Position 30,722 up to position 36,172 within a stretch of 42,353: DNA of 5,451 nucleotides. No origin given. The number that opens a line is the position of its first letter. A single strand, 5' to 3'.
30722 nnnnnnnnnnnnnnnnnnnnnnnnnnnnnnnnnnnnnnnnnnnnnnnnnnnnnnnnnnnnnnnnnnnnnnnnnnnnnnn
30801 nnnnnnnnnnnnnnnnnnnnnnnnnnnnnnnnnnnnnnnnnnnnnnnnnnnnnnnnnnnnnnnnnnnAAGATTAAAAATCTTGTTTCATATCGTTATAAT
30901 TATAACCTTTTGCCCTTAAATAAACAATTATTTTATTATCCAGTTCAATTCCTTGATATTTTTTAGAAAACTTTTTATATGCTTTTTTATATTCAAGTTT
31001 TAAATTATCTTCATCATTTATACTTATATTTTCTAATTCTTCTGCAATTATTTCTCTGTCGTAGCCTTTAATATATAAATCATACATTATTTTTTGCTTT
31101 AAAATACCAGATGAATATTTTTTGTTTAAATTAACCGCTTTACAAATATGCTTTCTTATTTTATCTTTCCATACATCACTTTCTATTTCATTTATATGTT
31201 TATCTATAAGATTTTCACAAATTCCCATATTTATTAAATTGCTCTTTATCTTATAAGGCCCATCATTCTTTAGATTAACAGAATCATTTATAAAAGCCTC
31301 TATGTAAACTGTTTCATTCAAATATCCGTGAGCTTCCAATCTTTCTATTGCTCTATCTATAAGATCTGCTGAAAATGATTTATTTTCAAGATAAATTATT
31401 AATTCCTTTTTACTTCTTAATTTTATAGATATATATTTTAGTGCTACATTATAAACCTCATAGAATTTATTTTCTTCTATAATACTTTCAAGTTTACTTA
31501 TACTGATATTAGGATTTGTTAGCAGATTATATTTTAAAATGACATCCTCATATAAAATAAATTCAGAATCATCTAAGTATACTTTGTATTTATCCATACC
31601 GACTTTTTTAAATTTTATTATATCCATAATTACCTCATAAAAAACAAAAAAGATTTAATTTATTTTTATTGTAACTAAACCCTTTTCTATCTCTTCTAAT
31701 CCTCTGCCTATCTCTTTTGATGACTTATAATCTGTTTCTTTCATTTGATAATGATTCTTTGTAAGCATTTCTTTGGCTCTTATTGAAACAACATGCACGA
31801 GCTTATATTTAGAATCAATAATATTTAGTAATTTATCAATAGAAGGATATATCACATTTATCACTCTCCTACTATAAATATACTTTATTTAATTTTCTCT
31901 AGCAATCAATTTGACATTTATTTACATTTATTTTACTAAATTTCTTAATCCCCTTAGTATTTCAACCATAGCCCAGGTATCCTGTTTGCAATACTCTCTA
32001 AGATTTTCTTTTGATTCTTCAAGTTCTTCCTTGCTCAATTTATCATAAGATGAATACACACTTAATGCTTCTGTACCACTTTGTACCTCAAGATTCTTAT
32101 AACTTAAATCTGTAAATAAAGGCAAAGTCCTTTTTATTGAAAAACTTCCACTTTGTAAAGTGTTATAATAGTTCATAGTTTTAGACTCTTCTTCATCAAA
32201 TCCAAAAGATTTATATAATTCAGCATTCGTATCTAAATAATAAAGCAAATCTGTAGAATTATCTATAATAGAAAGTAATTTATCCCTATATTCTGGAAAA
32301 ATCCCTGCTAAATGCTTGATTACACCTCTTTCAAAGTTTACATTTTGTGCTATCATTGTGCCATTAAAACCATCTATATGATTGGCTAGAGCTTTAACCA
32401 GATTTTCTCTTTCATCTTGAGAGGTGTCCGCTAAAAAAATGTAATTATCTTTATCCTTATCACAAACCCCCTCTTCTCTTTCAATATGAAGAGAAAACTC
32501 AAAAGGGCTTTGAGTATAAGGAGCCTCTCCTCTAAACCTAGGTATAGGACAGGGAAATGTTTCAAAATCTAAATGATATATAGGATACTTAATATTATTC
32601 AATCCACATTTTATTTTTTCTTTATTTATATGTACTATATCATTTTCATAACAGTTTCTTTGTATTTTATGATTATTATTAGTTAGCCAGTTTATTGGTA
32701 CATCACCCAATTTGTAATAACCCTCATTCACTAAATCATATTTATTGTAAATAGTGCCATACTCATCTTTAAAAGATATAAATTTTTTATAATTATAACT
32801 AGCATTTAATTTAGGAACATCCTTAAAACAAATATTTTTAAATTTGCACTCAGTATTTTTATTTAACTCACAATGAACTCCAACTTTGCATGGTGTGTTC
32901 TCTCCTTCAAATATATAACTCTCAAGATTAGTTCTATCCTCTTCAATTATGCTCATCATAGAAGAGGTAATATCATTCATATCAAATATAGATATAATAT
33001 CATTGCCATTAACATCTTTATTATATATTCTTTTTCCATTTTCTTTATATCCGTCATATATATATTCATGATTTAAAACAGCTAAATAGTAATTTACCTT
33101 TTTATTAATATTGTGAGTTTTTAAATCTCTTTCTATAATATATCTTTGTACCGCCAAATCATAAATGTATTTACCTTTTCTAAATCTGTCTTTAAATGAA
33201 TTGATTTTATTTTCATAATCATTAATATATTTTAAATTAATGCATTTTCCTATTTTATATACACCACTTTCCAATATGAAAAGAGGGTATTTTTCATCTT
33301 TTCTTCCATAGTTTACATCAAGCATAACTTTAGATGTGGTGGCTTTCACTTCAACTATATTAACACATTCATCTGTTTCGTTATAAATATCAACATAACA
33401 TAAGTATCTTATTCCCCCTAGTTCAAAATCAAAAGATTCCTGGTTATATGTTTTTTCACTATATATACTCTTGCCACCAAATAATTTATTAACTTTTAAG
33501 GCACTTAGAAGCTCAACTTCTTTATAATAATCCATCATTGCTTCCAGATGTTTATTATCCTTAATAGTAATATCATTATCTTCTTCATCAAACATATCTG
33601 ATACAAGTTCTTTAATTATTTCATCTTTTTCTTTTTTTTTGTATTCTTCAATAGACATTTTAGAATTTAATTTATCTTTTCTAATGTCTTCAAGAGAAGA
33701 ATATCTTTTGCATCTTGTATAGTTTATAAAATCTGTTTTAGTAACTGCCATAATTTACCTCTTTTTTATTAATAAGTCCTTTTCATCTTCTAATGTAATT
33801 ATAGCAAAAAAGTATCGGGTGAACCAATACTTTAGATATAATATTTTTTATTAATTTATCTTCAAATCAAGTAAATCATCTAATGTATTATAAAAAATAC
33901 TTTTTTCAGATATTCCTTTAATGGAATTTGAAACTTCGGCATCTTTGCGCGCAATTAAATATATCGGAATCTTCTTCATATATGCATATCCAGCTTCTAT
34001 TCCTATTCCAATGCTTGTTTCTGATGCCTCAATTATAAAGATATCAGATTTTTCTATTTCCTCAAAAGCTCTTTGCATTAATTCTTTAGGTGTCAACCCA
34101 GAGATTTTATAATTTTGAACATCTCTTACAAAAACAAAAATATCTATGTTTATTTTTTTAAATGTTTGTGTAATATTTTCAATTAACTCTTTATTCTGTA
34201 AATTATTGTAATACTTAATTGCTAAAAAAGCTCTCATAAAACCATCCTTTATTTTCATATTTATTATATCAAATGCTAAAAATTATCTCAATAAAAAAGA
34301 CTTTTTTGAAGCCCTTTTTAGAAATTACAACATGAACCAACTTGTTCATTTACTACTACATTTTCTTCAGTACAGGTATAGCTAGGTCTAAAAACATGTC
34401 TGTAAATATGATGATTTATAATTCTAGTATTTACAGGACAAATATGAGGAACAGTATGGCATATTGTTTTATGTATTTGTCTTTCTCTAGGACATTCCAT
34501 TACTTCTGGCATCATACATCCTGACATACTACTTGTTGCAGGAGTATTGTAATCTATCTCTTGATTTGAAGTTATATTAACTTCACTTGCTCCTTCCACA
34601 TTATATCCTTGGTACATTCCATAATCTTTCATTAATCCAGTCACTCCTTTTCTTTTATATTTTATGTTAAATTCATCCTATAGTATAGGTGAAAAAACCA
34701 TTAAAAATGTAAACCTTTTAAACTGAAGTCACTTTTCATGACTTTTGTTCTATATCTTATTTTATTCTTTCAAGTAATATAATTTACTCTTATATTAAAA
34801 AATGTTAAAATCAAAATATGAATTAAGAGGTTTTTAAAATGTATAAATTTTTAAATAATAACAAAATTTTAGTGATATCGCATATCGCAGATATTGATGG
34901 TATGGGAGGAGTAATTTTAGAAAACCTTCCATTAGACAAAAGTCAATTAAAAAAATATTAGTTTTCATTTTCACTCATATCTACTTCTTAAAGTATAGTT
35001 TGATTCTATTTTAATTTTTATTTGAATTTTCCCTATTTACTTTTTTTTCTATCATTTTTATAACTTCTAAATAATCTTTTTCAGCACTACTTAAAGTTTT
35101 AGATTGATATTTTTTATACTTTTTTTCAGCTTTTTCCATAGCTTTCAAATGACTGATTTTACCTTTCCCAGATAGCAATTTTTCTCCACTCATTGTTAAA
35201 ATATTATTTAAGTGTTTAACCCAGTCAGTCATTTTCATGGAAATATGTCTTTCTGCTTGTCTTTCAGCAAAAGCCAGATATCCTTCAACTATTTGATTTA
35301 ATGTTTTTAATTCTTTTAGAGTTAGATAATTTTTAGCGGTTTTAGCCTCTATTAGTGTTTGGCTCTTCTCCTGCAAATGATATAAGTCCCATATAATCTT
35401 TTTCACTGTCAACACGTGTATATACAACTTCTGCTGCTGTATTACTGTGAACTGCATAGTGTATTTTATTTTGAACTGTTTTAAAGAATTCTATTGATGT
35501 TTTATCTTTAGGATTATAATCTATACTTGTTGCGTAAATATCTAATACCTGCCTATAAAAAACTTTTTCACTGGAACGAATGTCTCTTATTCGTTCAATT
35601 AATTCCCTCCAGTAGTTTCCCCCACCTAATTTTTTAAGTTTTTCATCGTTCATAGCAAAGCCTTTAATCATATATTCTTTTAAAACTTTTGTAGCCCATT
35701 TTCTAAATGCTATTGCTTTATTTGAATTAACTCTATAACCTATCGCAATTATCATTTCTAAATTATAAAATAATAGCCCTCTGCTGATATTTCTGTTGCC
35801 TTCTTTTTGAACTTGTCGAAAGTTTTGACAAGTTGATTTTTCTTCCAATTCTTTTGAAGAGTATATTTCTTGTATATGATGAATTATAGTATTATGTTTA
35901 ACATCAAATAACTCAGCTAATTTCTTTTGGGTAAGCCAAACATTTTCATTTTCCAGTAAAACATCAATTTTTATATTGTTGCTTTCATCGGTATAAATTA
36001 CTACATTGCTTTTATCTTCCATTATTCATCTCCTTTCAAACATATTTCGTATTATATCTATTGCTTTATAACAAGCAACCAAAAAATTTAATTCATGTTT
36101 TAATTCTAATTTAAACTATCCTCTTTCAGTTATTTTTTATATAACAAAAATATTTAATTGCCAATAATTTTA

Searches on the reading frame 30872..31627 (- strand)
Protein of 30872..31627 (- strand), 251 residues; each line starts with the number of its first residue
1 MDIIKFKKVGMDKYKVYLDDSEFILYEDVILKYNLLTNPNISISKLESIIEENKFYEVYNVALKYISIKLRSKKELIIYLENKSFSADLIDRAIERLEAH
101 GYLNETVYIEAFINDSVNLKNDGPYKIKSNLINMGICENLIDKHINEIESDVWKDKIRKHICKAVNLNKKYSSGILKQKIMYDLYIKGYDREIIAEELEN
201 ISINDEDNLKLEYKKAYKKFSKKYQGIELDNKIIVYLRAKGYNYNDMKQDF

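Call 24: search_protein_families(library=pfam, proteins=[window:30872-31627:-], max_evalue=0.001)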
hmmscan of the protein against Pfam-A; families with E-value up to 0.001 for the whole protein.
window:30872-31627:- (251 aa): 3 families
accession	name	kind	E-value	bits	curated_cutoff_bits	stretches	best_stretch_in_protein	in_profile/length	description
PF21982.2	RecX_HTH1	-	1.2e-10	41.6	26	1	59-97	2-40/40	RecX, first three-helix domain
PF02631.22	RecX_HTH2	-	6.9e-06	26.6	26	0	104-143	1-40/42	RecX, second three-helix domain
PF21981.2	RecX_HTH3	-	1.2e-05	25.8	26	0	205-246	2-43/48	RecX, third three-helix domain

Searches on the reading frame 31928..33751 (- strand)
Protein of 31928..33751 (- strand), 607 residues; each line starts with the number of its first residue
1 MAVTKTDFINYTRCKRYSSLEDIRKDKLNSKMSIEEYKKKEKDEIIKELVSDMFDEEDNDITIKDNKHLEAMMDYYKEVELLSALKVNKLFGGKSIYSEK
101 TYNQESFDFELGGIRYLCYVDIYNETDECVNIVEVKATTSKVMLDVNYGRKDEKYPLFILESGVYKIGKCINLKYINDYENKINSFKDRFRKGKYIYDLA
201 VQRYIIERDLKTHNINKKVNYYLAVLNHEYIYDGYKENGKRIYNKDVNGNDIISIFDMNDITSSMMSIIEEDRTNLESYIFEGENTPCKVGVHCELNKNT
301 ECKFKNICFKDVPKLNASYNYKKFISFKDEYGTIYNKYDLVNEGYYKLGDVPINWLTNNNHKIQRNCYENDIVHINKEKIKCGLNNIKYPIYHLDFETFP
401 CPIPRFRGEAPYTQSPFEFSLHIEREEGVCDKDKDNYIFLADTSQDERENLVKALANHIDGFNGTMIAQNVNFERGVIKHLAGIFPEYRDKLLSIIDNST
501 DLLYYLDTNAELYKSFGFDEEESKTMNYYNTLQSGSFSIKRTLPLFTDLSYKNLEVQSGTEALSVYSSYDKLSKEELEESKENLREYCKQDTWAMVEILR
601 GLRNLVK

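Call 24: search_protein_families(library=pfam, proteins=[window:31928-33751:-], max_evalue=0.001)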
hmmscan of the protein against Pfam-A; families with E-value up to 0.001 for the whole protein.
window:31928-33751:- (607 aa): 1 family
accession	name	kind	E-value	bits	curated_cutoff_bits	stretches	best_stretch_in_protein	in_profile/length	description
PF11074.14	DUF2779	-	3.4e-28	98.9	23.3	1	392-538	1-126/126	Domain of unknown function(DUF2779)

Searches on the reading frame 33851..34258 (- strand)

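Call 24: search_protein_families(library=pfam, proteins=[window:33851-34258:-], max_evalue=0.001)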
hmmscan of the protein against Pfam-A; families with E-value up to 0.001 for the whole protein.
window:33851-34258:- (135 aa): 1 family
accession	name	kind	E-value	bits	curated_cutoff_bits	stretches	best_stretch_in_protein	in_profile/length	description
PF05014.21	Nuc_deoxyrib_tr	-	0.00011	22.8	28.8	1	12-108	3-102/117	Nucleoside 2-deoxyribosyltransferase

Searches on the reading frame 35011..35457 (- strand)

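Call 25: search_protein_families(library=pfam, proteins=[window:35011-35457:-], max_evalue=0.001)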
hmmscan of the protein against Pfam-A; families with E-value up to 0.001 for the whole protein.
window:35011-35457:- (148 aa): 1 family
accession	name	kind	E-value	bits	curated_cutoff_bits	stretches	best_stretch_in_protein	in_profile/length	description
PF13310.11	Virulence_RhuM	-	3.8e-26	92.3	33.7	1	25-121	152-248/252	Virulence protein RhuM family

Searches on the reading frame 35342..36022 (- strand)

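Call 25: search_protein_families(library=pfam, proteins=[window:35342-36022:-], max_evalue=0.001)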
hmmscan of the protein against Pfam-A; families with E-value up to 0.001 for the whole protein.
window:35342-36022:- (226 aa): 2 families
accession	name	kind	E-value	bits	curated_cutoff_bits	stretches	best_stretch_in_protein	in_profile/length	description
PF13310.11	Virulence_RhuM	-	6.9e-73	245.5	33.7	1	63-221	1-160/252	Virulence protein RhuM family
PF02498.22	Bro-N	-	0.00028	21.9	25.6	1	19-113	2-93/96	BRO family, N-terminal domain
